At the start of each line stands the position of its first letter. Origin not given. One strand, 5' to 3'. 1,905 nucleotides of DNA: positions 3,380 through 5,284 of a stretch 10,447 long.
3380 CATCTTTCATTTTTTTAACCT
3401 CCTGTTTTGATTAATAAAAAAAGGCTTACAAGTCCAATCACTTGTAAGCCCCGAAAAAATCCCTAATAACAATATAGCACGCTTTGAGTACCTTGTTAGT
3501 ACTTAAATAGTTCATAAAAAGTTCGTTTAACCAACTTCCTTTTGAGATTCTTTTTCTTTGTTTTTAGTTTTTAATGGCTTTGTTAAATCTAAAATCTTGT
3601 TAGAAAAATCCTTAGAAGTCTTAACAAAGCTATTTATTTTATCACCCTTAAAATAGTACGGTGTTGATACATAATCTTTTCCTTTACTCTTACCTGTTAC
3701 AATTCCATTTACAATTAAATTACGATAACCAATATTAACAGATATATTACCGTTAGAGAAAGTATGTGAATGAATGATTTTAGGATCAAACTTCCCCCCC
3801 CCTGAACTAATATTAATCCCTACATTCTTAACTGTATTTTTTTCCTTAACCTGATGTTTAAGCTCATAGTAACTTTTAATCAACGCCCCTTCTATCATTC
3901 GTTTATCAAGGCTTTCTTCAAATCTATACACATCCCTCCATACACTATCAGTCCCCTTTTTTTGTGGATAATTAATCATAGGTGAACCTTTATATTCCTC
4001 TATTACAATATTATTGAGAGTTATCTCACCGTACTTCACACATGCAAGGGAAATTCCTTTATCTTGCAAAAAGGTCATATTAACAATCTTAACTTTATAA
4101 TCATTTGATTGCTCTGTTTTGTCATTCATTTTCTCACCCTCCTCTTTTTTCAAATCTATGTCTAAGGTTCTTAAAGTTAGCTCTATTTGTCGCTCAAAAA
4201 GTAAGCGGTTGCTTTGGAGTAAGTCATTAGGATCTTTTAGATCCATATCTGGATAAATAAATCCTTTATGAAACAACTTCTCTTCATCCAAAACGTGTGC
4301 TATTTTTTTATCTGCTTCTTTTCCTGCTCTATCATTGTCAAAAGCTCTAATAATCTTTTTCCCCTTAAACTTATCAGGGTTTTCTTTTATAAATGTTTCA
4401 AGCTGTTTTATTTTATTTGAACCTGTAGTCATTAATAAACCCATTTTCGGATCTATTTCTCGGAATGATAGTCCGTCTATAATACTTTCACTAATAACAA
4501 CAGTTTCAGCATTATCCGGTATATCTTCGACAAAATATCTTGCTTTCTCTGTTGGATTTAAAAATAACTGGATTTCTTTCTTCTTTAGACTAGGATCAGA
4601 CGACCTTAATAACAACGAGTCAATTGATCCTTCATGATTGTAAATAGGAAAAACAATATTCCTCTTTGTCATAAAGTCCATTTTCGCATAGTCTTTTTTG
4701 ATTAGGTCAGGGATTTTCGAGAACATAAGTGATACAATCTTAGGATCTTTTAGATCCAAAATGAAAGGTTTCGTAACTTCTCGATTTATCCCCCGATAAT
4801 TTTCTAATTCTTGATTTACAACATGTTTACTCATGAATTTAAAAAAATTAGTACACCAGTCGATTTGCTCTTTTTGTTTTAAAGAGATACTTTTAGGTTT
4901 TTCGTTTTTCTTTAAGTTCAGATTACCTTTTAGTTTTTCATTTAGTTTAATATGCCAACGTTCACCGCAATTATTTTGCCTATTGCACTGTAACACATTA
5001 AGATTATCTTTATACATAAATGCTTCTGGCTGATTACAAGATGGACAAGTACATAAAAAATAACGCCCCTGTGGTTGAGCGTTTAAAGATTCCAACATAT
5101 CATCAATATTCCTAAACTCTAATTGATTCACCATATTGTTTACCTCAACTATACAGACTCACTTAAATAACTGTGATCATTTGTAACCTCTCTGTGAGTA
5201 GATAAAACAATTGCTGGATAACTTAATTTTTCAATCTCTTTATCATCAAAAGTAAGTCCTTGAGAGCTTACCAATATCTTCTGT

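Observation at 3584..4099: Conjugative primase carries two C-terminal SpoVG-like domains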

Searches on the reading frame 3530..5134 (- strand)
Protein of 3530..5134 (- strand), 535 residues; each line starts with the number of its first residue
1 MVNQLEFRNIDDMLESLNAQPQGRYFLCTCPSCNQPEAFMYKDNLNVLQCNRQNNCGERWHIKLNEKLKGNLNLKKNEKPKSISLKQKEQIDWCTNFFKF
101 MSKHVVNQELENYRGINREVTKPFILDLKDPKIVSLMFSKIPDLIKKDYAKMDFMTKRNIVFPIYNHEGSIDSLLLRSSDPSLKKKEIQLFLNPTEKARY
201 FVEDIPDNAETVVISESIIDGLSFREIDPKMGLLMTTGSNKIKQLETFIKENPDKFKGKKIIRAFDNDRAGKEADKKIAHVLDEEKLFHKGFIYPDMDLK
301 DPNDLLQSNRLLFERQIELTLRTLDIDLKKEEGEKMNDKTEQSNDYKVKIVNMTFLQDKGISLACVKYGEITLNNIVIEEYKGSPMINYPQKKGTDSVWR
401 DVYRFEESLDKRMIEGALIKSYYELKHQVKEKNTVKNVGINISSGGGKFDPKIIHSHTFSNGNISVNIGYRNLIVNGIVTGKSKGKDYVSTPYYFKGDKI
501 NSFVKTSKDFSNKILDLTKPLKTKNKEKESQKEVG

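Call 3: search_protein_families(library=pfam, proteins=[window:3530-5134:-], max_evalue=1)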
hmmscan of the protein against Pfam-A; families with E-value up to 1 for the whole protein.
window:3530-5134:- (535 aa): 5 families
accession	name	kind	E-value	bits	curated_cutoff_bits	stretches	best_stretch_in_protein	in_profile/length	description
PF13155.12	Toprim_2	-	2e-11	44.5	22.1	1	213-306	1-88/88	Toprim-like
PF13362.12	Toprim_3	-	1.9e-06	28.7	27.2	1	212-308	2-91/95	Toprim domain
PF01751.28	Toprim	-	0.00016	22.2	23.1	1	229-285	27-82/96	Toprim domain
PF13662.12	Toprim_4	-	0.0094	16.6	25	1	245-285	31-77/85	Toprim domain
PF21957.2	Zn_ribbon_16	-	0.15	12.4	27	1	28-57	15-51/65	Zinc beta-ribbon finger, putative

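Call 4: search_protein_families(library=ncbifam, proteins=[window:3530-5134:-], max_evalue=1)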
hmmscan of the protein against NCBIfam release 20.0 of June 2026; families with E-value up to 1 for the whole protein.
window:3530-5134:- (535 aa): 4 families
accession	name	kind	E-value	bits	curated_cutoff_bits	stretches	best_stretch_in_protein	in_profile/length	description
TIGR00646.1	MG010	hypoth_equivalog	1.1e-05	25.1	260.65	1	156-308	56-203/218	DNA primase-like protein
TIGR01391.1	dnaG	equivalog_domain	4.8e-05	22.4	283.6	1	149-354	192-394/414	DNA primase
NF045717.1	DVU0259_DivK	exception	0.069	13.3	160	0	69-105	36-72/117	DVU0259 family response regulator domain-containing protein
NF040506.1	PG0870_Nterm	domain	0.3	11.2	50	0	29-57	13-49/56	PG0870-related protein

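Call 5: search_solved_structures(query=window:3530-5134:-, max_evalue=10, show_alignments=2)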
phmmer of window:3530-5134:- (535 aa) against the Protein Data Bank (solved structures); distinct sequences matched with E-value up to 10: 28.
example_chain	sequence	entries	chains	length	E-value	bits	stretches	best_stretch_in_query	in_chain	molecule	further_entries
6brr_A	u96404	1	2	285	0.053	15.6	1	16-105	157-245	DNA (cytosine-5)-methyltransferase 3A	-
5yx2_A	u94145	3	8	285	0.054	15.5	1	16-105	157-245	DNA (cytosine-5)-methyltransferase 3A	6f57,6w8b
6w89_A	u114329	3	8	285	0.055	15.5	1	16-104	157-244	DNA (cytosine-5)-methyltransferase 3A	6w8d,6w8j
8tdr_A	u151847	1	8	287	0.055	15.5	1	16-105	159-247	DNA (cytosine-5)-methyltransferase 3A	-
8te1_A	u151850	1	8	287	0.055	15.5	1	16-104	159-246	DNA (cytosine-5)-methyltransferase 3A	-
2qrv_A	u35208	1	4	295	0.058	15.4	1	16-105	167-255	DNA (cytosine-5)-methyltransferase 3A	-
8te3_A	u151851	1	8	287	0.065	15.3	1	16-102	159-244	DNA (cytosine-5)-methyltransferase 3A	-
8te4_A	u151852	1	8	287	0.091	14.8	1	16-99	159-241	DNA (cytosine-5)-methyltransferase 3A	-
4u7t_A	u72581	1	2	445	0.12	14.4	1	16-104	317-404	DNA (cytosine-5)-methyltransferase 3A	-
4u7p_A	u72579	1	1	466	0.12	14.3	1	16-104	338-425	DNA (cytosine-5)-methyltransferase 3A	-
8xee_A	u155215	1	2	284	0.18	13.8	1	17-113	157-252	DNA (cytosine-5)-methyltransferase 3B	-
11oh_A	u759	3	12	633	0.19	13.7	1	16-103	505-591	DNA (cytosine-5)-methyltransferase 3A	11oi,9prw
6kdt_A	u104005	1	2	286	0.2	13.7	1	17-105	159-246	DNA (cytosine-5)-methyltransferase 3B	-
11nz_A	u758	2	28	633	0.2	13.7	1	16-103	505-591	DNA (cytosine-5)-methyltransferase 3A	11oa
6u91_A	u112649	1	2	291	0.2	13.6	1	17-105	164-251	DNA (cytosine-5)-methyltransferase 3B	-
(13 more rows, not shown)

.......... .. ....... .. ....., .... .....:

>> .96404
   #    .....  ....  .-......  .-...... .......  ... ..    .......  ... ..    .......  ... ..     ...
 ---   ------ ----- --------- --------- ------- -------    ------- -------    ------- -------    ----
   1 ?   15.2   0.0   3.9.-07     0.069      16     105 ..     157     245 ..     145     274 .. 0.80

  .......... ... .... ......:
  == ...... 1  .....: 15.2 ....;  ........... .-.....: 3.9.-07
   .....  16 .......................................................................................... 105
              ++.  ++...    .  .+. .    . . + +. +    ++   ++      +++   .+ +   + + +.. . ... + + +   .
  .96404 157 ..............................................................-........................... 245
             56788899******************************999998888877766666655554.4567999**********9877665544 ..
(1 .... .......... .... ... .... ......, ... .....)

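Call 9: search_dna_similar(query=window:3530-5134:-, collection=plasmids, mode=protein, max_evalue=0.001, max_rows=40)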
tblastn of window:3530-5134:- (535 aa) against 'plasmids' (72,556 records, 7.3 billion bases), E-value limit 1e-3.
Records with a match: 59; places in all: 59; records where one place covers at least 80% of the query: 0.
Best place of each record, by identity: <60% 59.
By first word of the organism name: Listeria 44; Bacillus 10; Nitratiruptor 2; Paenibacillus 1; Brochothrix 1; Streptococcus 1.
By predicted mobility (MOB-suite, as given by PLSDB): conjugative 30; mobilizable 16; non-mobilizable 13.
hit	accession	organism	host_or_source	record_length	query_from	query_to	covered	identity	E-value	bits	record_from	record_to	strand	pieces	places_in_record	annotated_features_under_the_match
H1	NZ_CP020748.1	Bacillus mycoides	whole organism,soil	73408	7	409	75%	38.7%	8e-62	227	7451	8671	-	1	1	toprim domain-containing protein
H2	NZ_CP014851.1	Bacillus thuringiensis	soil,soil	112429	7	398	73%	38.8%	3e-61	226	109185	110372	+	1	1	toprim domain-containing protein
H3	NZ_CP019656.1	Paenibacillus larvae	honeybees,cell culture,foul brood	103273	7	339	62%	40.4%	3e-63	231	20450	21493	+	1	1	toprim domain-containing protein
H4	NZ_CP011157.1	Bacillus cereus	cell culture,vomit of food poisoning ...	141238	2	318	54%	46.0%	1e-44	248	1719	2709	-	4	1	hypothetical protein (x3) | toprim domain-containing protein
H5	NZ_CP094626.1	Bacillus thuringiensis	whole organism,soil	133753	7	318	58%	42.5%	9e-60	221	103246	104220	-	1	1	toprim domain-containing protein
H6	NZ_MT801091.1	Bacillus licheniformis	-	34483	5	322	59%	41.3%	7e-61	224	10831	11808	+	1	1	toprim domain-containing protein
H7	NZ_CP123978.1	Bacillus subtilis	pure culture,soil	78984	5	322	59%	41.0%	1e-60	224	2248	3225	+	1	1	toprim domain-containing protein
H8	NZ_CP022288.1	Bacillus subtilis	whole organism,mushroom substrate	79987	5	322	59%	41.0%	1e-60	224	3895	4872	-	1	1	toprim domain-containing protein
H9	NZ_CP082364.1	Bacillus badius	bacterial cell,soil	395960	7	318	58%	40.2%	1e-61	283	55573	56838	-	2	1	toprim domain-containing protein | hypothetical protein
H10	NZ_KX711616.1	Bacillus subtilis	flower bed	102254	5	315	58%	39.1%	2e-58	217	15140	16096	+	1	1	toprim domain-containing protein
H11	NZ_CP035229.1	Bacillus licheniformis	cell culture,food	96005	5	277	51%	42.2%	3e-53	202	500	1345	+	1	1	toprim domain-containing protein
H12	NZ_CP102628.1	Listeria innocua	cow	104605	6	309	57%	33.6%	5e-38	157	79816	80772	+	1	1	toprim domain-containing protein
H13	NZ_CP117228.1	Listeria innocua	whole organism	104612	6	309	57%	33.6%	5e-38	157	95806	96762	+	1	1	toprim domain-containing protein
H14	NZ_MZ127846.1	Listeria innocua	-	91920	6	309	57%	33.3%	9e-38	156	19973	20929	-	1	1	toprim domain-containing protein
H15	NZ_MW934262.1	Listeria innocua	-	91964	6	309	57%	33.3%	9e-38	156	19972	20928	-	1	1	toprim domain-containing protein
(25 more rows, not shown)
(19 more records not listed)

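Call 10: get_annotated_region(hit=H1, flank=6000)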
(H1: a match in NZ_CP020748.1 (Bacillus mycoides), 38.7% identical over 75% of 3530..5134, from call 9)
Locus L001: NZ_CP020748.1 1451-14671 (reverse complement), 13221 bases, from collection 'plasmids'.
description: Bacillus mycoides strain Gnyt1 plasmid unnamed5, complete sequence
organism: Bacillus mycoides (NCBI taxid 1405)
taxonomy: Bacteria; Bacillota; Bacilli; Bacillales; Bacillaceae; Bacillus; Bacillus mycoides
host: -; source: whole organism,soil; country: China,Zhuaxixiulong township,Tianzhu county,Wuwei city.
typing (MOB-suite, as given by PLSDB): mobilizable; replicon rep_cluster_1645; relaxase MOBP
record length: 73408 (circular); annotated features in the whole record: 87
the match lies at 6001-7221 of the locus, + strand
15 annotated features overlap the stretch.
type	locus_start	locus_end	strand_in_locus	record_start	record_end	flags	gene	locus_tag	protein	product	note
CDS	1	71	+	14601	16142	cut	-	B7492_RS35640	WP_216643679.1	hypothetical protein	-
CDS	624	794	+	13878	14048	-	-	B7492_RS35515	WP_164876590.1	hypothetical protein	-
CDS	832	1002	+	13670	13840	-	-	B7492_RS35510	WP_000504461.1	hypothetical protein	-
CDS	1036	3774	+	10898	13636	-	-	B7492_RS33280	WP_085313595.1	hypothetical protein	-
CDS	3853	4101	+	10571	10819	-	-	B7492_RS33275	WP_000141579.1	hypothetical protein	-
CDS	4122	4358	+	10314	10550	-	-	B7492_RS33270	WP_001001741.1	pilin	-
CDS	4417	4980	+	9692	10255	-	-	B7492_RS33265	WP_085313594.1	hypothetical protein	-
CDS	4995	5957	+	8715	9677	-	-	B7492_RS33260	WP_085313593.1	hypothetical protein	-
CDS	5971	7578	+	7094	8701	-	-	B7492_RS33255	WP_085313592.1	toprim domain-containing protein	-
CDS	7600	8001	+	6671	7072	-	-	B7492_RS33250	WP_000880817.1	hypothetical protein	-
CDS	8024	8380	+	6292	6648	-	-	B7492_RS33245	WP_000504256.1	hypothetical protein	-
CDS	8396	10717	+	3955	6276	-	-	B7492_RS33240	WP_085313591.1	VirD4-like conjugal transfer protein, CD1115 family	-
CDS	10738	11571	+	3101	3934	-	-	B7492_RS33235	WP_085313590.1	hypothetical protein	-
CDS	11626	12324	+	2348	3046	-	-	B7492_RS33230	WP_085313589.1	flagellar assembly protein FlaJ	-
CDS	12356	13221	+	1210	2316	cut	-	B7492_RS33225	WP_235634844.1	ATPase, T2SS/T4P/T4SS family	-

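Call 11: get_annotated_region(hit=H7, flank=6000)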
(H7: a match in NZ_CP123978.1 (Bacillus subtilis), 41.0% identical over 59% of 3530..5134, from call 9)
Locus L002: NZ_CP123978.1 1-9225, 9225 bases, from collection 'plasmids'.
description: Bacillus subtilis subsp. subtilis strain WH60A plasmid unnamed1, complete sequence
organism: Bacillus subtilis (NCBI taxid 135461)
taxonomy: Bacteria; Bacillota; Bacilli; Bacillales; Bacillaceae; Bacillus; Bacillus subtilis
host: -; source: pure culture,soil; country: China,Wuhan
typing (MOB-suite, as given by PLSDB): mobilizable; replicon rep_cluster_905; relaxase MOBP
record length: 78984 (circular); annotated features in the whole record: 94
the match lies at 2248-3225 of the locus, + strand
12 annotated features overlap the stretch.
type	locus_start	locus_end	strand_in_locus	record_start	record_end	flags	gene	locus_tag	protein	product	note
CDS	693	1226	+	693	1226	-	-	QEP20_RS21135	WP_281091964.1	hypothetical protein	-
CDS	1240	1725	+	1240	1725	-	-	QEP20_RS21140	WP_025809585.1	hypothetical protein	-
CDS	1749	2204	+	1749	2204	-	-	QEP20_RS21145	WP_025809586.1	hypothetical protein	-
CDS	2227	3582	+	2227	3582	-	-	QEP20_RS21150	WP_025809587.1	toprim domain-containing protein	-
CDS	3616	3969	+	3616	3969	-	-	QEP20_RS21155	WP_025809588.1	hypothetical protein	-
CDS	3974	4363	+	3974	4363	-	-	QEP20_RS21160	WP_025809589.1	hypothetical protein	-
CDS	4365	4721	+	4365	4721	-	-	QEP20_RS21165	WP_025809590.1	hypothetical protein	-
CDS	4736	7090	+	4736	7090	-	-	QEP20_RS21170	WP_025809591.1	VirD4-like conjugal transfer protein, CD1115 family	-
CDS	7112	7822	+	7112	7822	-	-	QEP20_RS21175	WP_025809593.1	hypothetical protein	-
CDS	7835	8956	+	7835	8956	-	-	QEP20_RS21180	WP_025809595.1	CpaF/VirB11 family protein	-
CDS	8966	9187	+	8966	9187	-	-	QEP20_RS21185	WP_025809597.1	hypothetical protein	-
CDS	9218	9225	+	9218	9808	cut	-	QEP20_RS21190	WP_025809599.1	hypothetical protein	-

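Call 14: find_homologous_proteins(query=window:3530-5134:-, max_evalue=0.001)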
Query window:3530-5134:- (535 aa): 25 proteins with E <= 0.001 among 8000 candidates.
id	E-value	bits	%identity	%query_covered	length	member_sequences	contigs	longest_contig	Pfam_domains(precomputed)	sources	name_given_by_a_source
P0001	0.0e+0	1200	100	100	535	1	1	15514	PF13155.13,PF13362.13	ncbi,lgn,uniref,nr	ncbi:hypothetical protein E2L07_18205 [Halalkalibacterium halodurans]|uniref:toprim domain-containin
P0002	7.2e-140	485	48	99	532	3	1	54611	PF13155.13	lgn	-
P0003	1.3e-131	458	47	96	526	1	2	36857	PF13155.13,PF13362.13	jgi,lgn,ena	-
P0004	8.8e-119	416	44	96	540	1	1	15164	PF13155.13,PF04026.18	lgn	-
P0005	1.4e-100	356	38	98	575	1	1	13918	PF13155.13,PF13662.13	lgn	-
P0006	4.1e-97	344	36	99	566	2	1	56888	PF13155.13,PF13362.13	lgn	-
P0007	6.3e-96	340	37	98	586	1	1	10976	PF13155.13,PF13362.13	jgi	-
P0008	6.6e-96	340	36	99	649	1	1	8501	PF13155.13,PF13362.13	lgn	-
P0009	8.2e-93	330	44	59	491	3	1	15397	PF13155.13,PF13662.13,PF01751.29,PF13362.13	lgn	-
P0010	1.1e-89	320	44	58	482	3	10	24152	PF13155.13,PF13362.13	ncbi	-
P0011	2.6e-85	305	45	61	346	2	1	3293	PF13155.13,PF13362.13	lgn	-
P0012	8.1e-84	300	46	59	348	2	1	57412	PF13155.13,PF13662.13,PF01751.29,PF13362.13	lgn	-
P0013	3.0e-83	299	43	60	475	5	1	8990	PF13155.13,PF13662.13,PF13362.13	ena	-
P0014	5.7e-81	291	45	60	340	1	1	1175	PF13155.13,PF13362.13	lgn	-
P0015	2.8e-76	276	44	59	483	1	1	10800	PF13155.13,PF13362.13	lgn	-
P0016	5.9e-76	274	43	60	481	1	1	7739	PF13155.13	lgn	-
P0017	8.0e-76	274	43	59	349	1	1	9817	PF13155.13,PF13362.13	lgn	-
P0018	2.2e-75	273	41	62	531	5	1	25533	PF13155.13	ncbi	ncbi:toprim domain-containing protein [Paenibacillus larvae]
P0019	1.7e-74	270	42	59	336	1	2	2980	PF13155.13,PF13662.13,PF13362.13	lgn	-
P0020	2.0e-74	269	43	58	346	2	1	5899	PF13155.13,PF13362.13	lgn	-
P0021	2.9e-74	269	44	58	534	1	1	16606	PF13155.13,PF01751.29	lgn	-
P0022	3.7e-73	265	40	62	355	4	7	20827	PF13155.13,PF13362.13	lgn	-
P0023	7.0e-72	261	42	59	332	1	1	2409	PF13155.13,PF13662.13,PF13362.13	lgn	-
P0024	4.7e-71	258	44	57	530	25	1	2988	PF13155.13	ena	-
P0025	1.4e-65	240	40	58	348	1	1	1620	PF13155.13,PF01751.29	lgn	-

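Call 33: search_protein_families(library=pfam, proteins=[P0002, P0003, P0004, P0005, P0006, P0007, P0008, P0018, P0021, P0024], max_evalue=1)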
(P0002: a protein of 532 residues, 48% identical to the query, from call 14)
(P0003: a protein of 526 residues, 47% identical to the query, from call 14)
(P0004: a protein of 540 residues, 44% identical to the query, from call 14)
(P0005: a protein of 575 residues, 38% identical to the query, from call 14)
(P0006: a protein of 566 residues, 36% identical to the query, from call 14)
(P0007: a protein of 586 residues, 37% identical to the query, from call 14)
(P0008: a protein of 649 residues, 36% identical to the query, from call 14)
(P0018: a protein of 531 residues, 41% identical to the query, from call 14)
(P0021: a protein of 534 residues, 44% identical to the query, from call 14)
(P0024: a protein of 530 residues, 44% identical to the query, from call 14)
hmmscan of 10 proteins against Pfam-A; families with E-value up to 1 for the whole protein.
P0002 (532 aa): 5 families
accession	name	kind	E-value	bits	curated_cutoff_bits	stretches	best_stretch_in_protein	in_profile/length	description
PF13155.12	Toprim_2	-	1.8e-11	44.7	22.1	1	222-312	3-88/88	Toprim-like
PF04026.17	SpoVG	-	0.00012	22.6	29.6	1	347-404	4-61/82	SpoVG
PF13362.12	Toprim_3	-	0.0012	19.7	27.2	1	220-314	3-91/95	Toprim domain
PF01751.28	Toprim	-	0.011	16.3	23.1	1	222-290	5-81/96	Toprim domain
PF22840.2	CATSPERG_NTD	-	0.12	12.7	27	0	466-502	27-60/159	CATSPERG N-terminal domain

P0003 (526 aa): 7 families
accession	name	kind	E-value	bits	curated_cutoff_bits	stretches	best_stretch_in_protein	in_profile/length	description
PF13155.12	Toprim_2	-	1.1e-13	51.8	22.1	1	217-309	1-88/88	Toprim-like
PF13362.12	Toprim_3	-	2.6e-07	31.4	27.2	1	216-311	2-91/95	Toprim domain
PF01751.28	Toprim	-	8.8e-05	23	23.1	1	217-287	3-81/96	Toprim domain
PF04026.17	SpoVG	-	0.0003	21.3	29.6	1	349-391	18-61/82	SpoVG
PF13662.12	Toprim_4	-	0.011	16.4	25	1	216-284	3-72/85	Toprim domain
PF09693.15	Phage_XkdX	-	0.073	13.6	23.5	1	411-429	4-22/40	Phage uncharacterised protein (Phage_XkdX)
PF14568.11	SUKH_6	-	0.37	11.8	27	1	297-389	25-113/119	SMI1-KNR4 cell-wall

P0004 (540 aa): 5 families
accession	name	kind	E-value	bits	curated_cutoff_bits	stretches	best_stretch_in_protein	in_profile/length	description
PF13155.12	Toprim_2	-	9.1e-11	42.4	22.1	1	221-312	2-88/88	Toprim-like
PF04026.17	SpoVG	-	5.4e-08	33.3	29.6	1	346-403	5-62/82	SpoVG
PF13662.12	Toprim_4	-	0.067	13.9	25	1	264-292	48-77/85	Toprim domain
PF13362.12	Toprim_3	-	0.072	14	27.2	1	219-314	2-91/95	Toprim domain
PF14354.12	Lar_restr_allev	-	0.18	12.5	28.6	1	33-75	5-44/58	Restriction alleviation protein Lar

P0005 (575 aa): 6 families
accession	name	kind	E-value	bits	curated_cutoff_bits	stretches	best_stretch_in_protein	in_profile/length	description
PF13155.12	Toprim_2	-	8.7e-12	45.7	22.1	1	220-312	1-88/88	Toprim-like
PF13662.12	Toprim_4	-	2e-05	25.1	25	1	218-295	2-80/85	Toprim domain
PF01751.28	Toprim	-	6.8e-05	23.4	23.1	1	219-290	2-81/96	Toprim domain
PF13362.12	Toprim_3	-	0.0004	21.2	27.2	1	219-314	2-91/95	Toprim domain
PF18423.6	zf_CopZ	-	0.0049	17.2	28.4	1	4-33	14-45/62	Zinc binding domain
PF21957.2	Zn_ribbon_16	-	0.96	9.9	27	0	27-60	15-55/65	Zinc beta-ribbon finger, putative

P0006 (566 aa): 6 families
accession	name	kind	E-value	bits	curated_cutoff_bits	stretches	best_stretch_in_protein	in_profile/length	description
PF13155.12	Toprim_2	-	1.4e-12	48.2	22.1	1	210-302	1-88/88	Toprim-like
PF13362.12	Toprim_3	-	1.8e-05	25.5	27.2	1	209-304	2-91/95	Toprim domain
PF01751.28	Toprim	-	4.6e-05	23.9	23.1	1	209-282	2-83/96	Toprim domain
PF13662.12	Toprim_4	-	0.0001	22.9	25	1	208-284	2-79/85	Toprim domain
PF04026.17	SpoVG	-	0.00013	22.5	29.6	1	502-535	28-60/82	SpoVG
PF21957.2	Zn_ribbon_16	-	0.11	13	27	1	27-63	15-59/65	Zinc beta-ribbon finger, putative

P0007 (586 aa): 7 families
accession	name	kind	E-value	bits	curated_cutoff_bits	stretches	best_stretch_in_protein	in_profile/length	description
PF13155.12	Toprim_2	-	5.2e-09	36.8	22.1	1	212-308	1-88/88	Toprim-like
PF13362.12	Toprim_3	-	2.3e-05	25.2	27.2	1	211-311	2-92/95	Toprim domain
PF13662.12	Toprim_4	-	0.00022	21.8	25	1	210-287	2-80/85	Toprim domain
PF01751.28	Toprim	-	0.0033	18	23.1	1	211-285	2-84/96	Toprim domain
PF04026.17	SpoVG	-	0.0072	16.9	29.6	1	517-548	29-59/82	SpoVG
PF21957.2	Zn_ribbon_16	-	0.073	13.5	27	1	29-67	15-61/65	Zinc beta-ribbon finger, putative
PF00462.30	Glutaredoxin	-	0.16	12.6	22.9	0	340-360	17-37/60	Glutaredoxin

P0008 (649 aa): 6 families
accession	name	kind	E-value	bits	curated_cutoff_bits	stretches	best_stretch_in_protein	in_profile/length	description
PF13155.12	Toprim_2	-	3.7e-12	46.9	22.1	1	218-311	1-88/88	Toprim-like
PF13362.12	Toprim_3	-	4.3e-09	37.1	27.2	1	217-313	2-91/95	Toprim domain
PF01751.28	Toprim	-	0.0015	19.1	23.1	1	249-288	34-81/96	Toprim domain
PF13662.12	Toprim_4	-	0.011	16.4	25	1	216-288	2-75/85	Toprim domain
PF07431.17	DUF1512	-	0.1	12.8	25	1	305-351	79-125/177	Protein of unknown function (DUF1512) N-terminal domain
PF09400.15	DUF2002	-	0.15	12.4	23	1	35-94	24-82/110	Protein of unknown function (DUF2002)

P0018 (531 aa): 4 families
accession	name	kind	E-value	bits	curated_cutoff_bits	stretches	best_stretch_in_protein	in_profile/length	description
PF13155.12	Toprim_2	-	2.4e-09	37.9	22.1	1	233-326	1-88/88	Toprim-like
PF13362.12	Toprim_3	-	0.00013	22.8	27.2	1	232-328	2-91/95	Toprim domain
PF01751.28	Toprim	-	0.025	15.2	23.1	1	265-303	45-81/96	Toprim domain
PF21957.2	Zn_ribbon_16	-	0.27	11.7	27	1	34-65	15-53/65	Zinc beta-ribbon finger, putative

P0021 (534 aa): 7 families
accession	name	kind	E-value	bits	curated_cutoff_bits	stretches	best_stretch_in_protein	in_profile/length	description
PF13155.12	Toprim_2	-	5.6e-09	36.7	22.1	1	230-323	1-88/88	Toprim-like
PF01751.28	Toprim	-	8.9e-06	26.2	23.1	1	229-310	2-93/96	Toprim domain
PF13362.12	Toprim_3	-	0.00059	20.7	27.2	1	229-325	2-91/95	Toprim domain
PF13662.12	Toprim_4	-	0.0017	18.9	25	1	228-305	2-80/85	Toprim domain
PF09615.15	Cas_Csy3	-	0.012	15.4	25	1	425-522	28-125/328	CRISPR-associated protein (Cas_Csy3)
PF18423.6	zf_CopZ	-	0.042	14.2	28.4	0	461-489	14-42/62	Zinc binding domain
PF08514.17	STAG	-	0.1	13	25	1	495-531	75-111/114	STAG domain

P0024 (530 aa): 6 families
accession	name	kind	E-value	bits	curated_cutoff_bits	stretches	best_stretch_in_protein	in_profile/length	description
PF13155.12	Toprim_2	-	3.7e-09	37.3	22.1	1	225-318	1-88/88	Toprim-like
PF13362.12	Toprim_3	-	0.00033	21.5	27.2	1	224-320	2-91/95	Toprim domain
PF01751.28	Toprim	-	0.018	15.7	23.1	1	258-296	46-86/96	Toprim domain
PF13662.12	Toprim_4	-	0.18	12.5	25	1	223-299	2-79/85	Toprim domain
PF21957.2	Zn_ribbon_16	-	0.23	11.9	27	1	27-57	15-52/65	Zinc beta-ribbon finger, putative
PF14353.12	CpXC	-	0.48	10.9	25.4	0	8-73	19-80/121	CpXC protein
